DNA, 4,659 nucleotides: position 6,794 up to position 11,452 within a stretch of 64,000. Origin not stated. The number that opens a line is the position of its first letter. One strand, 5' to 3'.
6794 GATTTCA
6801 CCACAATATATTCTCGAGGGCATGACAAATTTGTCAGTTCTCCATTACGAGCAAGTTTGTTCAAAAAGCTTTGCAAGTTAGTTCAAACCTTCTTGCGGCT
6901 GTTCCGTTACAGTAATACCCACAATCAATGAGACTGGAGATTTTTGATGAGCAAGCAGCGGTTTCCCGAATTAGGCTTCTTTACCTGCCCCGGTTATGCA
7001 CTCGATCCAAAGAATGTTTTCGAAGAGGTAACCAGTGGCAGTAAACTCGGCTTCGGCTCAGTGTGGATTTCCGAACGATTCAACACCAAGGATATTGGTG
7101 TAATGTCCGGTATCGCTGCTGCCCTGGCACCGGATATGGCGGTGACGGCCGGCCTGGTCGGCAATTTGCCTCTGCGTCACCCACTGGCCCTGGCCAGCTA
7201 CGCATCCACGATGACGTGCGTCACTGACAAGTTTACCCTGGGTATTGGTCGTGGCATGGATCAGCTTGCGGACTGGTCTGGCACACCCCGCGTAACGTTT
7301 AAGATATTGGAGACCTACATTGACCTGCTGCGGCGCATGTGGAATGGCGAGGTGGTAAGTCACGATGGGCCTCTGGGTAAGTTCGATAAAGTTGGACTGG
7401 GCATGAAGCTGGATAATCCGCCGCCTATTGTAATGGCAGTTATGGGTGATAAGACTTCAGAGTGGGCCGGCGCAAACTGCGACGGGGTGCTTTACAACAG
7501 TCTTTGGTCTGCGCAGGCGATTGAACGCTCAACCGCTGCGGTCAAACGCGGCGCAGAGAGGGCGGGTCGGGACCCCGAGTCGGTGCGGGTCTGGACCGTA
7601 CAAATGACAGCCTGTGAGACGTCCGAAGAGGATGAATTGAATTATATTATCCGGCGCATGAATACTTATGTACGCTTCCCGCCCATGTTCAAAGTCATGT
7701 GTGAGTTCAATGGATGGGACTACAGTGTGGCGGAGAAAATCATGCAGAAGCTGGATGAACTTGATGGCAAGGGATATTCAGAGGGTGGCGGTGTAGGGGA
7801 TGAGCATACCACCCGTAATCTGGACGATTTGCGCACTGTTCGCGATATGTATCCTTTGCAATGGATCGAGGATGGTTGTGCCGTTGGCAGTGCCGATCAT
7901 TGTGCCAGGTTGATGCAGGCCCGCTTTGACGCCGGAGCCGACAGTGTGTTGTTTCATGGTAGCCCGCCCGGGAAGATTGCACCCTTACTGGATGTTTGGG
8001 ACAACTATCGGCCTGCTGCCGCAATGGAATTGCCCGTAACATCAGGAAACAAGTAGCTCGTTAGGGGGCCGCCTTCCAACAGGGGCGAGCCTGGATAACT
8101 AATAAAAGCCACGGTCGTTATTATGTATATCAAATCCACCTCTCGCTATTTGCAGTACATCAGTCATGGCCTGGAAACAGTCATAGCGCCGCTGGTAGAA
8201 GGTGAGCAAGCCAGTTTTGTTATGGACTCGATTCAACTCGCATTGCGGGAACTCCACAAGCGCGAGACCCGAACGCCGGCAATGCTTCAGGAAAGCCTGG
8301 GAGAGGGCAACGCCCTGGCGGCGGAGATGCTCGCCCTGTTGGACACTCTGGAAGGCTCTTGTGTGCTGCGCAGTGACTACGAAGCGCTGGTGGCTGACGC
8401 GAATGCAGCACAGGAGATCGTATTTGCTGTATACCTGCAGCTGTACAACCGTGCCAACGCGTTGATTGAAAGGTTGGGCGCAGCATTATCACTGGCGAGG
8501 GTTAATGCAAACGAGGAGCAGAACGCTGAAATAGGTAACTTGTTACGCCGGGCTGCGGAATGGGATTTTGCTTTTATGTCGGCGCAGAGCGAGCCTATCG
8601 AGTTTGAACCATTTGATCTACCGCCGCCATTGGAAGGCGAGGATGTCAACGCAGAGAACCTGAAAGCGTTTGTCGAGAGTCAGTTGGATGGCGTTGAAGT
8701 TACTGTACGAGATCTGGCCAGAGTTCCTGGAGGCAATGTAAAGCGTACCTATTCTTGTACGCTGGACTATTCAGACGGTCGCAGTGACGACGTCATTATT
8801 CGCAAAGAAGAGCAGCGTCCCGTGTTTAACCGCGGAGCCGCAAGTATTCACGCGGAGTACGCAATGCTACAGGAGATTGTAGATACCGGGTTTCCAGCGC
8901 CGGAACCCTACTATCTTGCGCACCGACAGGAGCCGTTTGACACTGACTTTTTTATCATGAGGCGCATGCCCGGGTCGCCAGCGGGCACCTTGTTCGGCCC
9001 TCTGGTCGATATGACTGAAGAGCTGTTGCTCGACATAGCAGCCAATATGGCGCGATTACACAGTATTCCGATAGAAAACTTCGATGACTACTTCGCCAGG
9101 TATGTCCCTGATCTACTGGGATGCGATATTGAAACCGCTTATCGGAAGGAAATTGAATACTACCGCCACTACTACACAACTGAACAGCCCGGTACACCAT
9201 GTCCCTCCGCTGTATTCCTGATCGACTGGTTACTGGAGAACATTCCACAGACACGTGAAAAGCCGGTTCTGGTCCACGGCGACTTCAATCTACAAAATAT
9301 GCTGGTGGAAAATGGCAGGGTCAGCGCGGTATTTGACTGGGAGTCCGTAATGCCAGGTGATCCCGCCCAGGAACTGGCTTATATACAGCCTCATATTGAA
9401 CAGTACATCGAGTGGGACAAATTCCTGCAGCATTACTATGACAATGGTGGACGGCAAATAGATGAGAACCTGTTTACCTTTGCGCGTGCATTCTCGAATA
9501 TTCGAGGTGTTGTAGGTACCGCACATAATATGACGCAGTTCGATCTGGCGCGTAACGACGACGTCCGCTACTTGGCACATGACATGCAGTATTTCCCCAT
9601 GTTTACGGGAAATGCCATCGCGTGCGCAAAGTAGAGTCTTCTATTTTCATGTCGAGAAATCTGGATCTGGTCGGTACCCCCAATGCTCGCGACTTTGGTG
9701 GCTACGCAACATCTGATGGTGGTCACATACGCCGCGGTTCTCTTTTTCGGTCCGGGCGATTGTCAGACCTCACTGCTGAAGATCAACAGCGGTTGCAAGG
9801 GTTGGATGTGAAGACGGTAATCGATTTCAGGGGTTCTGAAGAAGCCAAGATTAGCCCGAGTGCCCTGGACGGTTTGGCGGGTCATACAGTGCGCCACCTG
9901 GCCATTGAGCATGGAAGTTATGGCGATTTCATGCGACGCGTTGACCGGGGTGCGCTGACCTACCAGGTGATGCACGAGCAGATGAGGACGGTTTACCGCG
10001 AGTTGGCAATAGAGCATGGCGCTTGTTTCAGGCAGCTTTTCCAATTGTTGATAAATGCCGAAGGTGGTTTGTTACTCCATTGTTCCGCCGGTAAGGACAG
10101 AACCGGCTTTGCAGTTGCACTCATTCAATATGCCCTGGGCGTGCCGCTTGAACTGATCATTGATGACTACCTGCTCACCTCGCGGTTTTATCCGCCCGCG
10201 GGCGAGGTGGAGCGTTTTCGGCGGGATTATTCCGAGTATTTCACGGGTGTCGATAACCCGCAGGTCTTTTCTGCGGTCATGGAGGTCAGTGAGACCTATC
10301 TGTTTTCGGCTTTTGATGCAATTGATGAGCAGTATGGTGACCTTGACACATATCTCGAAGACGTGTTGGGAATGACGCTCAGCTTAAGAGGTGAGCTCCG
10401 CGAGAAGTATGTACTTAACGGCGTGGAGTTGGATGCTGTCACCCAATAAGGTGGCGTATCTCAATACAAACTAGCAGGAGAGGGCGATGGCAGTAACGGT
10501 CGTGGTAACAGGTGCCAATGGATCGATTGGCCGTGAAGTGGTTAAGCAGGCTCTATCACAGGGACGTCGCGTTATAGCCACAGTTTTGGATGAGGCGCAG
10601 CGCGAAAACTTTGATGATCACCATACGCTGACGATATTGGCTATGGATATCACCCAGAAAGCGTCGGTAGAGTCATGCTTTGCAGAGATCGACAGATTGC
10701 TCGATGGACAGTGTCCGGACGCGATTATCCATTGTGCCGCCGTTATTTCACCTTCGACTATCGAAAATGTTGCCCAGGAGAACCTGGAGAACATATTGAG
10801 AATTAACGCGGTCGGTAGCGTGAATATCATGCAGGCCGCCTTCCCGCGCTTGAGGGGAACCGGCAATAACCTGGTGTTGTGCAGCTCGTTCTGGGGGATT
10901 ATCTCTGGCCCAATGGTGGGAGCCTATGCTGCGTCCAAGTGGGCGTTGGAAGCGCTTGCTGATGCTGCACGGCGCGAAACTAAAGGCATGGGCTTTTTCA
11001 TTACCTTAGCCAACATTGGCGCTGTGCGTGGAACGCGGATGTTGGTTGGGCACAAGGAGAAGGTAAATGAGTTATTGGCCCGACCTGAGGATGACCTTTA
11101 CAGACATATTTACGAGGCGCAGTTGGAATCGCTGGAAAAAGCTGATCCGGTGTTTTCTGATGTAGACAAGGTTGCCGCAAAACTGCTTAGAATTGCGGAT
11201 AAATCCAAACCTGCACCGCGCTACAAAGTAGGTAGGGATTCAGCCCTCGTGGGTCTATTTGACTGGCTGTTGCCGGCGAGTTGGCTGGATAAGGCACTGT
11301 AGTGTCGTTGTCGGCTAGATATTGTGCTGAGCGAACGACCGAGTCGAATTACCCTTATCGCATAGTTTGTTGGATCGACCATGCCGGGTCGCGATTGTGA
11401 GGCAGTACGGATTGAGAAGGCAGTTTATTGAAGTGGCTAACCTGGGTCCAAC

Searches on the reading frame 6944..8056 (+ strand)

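Call 26: search_protein_families(library=pfam, proteins=[window:6944-8056:+], max_evalue=0.00001)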
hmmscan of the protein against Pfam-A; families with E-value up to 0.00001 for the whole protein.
window:6944-8056:+ (370 aa): 1 family
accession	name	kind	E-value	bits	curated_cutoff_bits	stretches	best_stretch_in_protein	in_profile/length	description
PF00296.26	Bac_luciferase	-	6e-31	108.4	27.9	1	22-333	22-313/314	Luciferase-like monooxygenase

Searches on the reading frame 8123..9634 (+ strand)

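Call 26: search_protein_families(library=pfam, proteins=[window:8123-9634:+], max_evalue=0.00001)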
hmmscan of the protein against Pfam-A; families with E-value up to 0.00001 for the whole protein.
window:8123-9634:+ (503 aa): 1 family
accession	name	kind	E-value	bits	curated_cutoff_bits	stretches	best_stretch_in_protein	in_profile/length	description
PF01636.29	APH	-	8.4e-28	98.2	23.2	1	223-439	22-229/239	Phosphotransferase enzyme family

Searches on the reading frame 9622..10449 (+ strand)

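Call 26: search_protein_families(library=pfam, proteins=[window:9622-10449:+], max_evalue=0.00001)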
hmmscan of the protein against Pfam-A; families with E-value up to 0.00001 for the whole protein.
window:9622-10449:+ (275 aa): 2 families
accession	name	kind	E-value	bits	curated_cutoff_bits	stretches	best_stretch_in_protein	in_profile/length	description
PF13350.11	Y_phosphatase3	-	1.5e-62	212.2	22.2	1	15-264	2-239/240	Tyrosine phosphatase family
PF22785.1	Tc-R-P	-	7.6e-06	26.8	27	0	138-167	70-99/106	Polymorphic toxin system, DSP-PTPase phosphatase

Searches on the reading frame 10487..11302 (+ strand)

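Call 26: search_protein_families(library=pfam, proteins=[window:10487-11302:+], max_evalue=0.00001)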
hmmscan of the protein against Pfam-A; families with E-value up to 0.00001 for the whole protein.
window:10487-11302:+ (271 aa): 8 families
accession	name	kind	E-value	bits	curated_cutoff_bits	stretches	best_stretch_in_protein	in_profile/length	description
PF00106.31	adh_short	-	1.4e-25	90.3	26.6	1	4-189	2-190/195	short chain dehydrogenase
PF13561.12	adh_short_C2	-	7.7e-21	75.2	27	1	9-160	1-156/236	Enoyl-(Acyl carrier protein) reductase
PF08659.16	KR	-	2.3e-16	60.7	22.6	1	4-164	2-166/180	KR domain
PF01370.27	Epimerase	-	2.6e-15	56.9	20.9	1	5-184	1-176/240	NAD dependent epimerase/dehydratase family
PF13460.12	NAD_binding_10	-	1.3e-09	38.7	27.2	1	9-69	1-62/184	NAD(P)H-binding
PF04321.23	RmlD_sub_bind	-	1e-08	35.1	27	1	4-118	2-89/287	RmlD substrate binding domain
PF02719.21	Polysacc_synt_2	-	1.2e-07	31.7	20.2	1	5-165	1-156/293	Polysaccharide biosynthesis protein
PF16363.11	GDP_Man_Dehyd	-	2e-06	27.9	27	1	7-118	2-113/332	GDP-mannose 4,6 dehydratase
